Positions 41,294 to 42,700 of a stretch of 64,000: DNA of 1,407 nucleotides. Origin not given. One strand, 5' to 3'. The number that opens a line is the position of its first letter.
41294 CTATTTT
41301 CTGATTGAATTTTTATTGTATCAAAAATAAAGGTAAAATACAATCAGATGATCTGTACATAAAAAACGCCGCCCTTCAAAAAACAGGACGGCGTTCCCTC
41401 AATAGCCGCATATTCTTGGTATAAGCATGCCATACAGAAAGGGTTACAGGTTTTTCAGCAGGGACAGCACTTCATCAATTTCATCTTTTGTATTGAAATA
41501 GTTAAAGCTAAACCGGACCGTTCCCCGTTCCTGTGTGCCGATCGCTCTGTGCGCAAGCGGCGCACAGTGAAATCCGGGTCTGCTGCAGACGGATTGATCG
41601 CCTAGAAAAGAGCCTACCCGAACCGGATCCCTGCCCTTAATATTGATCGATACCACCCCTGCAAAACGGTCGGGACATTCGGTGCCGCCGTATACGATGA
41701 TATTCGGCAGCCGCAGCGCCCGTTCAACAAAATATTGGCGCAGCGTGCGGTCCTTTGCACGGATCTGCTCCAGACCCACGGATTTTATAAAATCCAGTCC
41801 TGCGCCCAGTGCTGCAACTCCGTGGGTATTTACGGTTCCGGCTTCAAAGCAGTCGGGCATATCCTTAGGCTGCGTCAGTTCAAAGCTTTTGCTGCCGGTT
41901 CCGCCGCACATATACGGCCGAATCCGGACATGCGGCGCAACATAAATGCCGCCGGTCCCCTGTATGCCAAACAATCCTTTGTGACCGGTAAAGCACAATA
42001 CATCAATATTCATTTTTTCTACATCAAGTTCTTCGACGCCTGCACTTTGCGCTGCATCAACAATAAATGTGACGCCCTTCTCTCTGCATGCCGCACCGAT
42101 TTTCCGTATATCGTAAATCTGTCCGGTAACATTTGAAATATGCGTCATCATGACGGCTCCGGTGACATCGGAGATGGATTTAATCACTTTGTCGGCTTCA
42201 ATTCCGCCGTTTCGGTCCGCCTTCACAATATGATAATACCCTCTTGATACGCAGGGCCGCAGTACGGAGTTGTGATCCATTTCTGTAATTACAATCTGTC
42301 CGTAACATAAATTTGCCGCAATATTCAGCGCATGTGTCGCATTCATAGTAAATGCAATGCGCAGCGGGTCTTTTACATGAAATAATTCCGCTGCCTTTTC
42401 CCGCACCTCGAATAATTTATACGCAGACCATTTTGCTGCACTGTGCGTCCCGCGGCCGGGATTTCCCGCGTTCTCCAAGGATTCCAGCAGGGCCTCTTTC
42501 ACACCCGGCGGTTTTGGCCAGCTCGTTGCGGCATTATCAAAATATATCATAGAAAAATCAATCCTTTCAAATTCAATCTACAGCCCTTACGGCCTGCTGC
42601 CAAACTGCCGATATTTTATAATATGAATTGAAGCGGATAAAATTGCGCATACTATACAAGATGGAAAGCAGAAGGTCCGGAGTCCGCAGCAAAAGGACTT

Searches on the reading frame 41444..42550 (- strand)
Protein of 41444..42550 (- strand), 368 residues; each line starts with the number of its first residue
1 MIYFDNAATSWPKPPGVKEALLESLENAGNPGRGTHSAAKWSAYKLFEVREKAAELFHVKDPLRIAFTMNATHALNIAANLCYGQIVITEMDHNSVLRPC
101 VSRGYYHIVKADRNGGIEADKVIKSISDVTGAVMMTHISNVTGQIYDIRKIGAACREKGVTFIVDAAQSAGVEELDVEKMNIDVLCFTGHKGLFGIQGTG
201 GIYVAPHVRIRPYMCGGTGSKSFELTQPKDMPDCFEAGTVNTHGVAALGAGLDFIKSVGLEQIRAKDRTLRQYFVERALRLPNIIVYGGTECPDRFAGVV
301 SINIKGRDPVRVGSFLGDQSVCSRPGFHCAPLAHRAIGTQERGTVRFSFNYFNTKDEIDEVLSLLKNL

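Call 34: search_protein_families(library=ncbifam, proteins=[window:41444-42550:-])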
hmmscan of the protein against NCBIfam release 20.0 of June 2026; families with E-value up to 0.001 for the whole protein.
window:41444-42550:- (368 aa): 28 families (the best 25 are shown)
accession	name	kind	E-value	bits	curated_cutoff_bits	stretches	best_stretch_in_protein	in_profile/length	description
TIGR01977.1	am_tr_V_EF2568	hypoth_equivalog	5.7e-113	377.7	377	1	2-367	1-375/376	cysteine desulfurase family protein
NF040779.1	Sec_lyase_SclA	exception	8.7e-84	281.6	525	1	2-367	1-375/378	selenocysteine lyase SclA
TIGR01979.1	sufS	subfamily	8e-63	212.7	475.1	1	1-366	19-396/403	SufS family cysteine desulfurase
NF041166.1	f2_encap_cargo1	exception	1.3e-47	163.3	800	1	1-368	246-623/623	family 2A encapsulin nanocompartment cargo protein cysteine desulfurase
NF006791.0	PRK09295.1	equivalog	7.7e-43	147.1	661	1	2-366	25-399/406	cysteine desulfurase SufS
TIGR03402.1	FeS_nifS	equivalog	4.8e-38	130.9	530.75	1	2-366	1-367/379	cysteine desulfurase NifS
NF008126.0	PRK10874.1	equivalog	1.3e-34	120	607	1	2-363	21-390/401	cysteine desulfurase CsdA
TIGR03392.1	FeS_syn_CsdA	equivalog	2.2e-33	116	493.6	1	2-365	18-389/398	cysteine desulfurase CsdA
NF010611.0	PRK14012.1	equivalog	8.8e-33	113.8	548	1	2-366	7-376/406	IscS subfamily cysteine desulfurase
TIGR01976.1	am_tr_V_VC1184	hypoth_equivalog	6.4e-31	108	352.35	1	1-365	19-401/401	cysteine desulfurase-like protein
TIGR02006.1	IscS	equivalog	3.6e-30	105.3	643.2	1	2-366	5-372/402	IscS subfamily cysteine desulfurase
TIGR03235.1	DNA_S_dndA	equivalog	2.5e-27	96.1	480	1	3-308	1-304/353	cysteine desulfurase DndA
TIGR03403.1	nifS_epsilon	equivalog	2.3e-26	92.5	587.7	1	3-367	2-371/382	NifS family cysteine desulfurase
NF002806.0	PRK02948.1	subfamily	1.7e-25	89.8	304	1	1-367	1-370/381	IscS subfamily cysteine desulfurase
TIGR03301.1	PhnW-AepZ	equivalog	3.7e-11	43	360.8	1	109-202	103-198/355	2-aminoethylphosphonate aminotransferase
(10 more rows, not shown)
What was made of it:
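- A second desulfurase-family gene lies in the window at 41444..42550 (call 34). Another cysteine desulfurase family gene lies 12 kb away (call 34).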
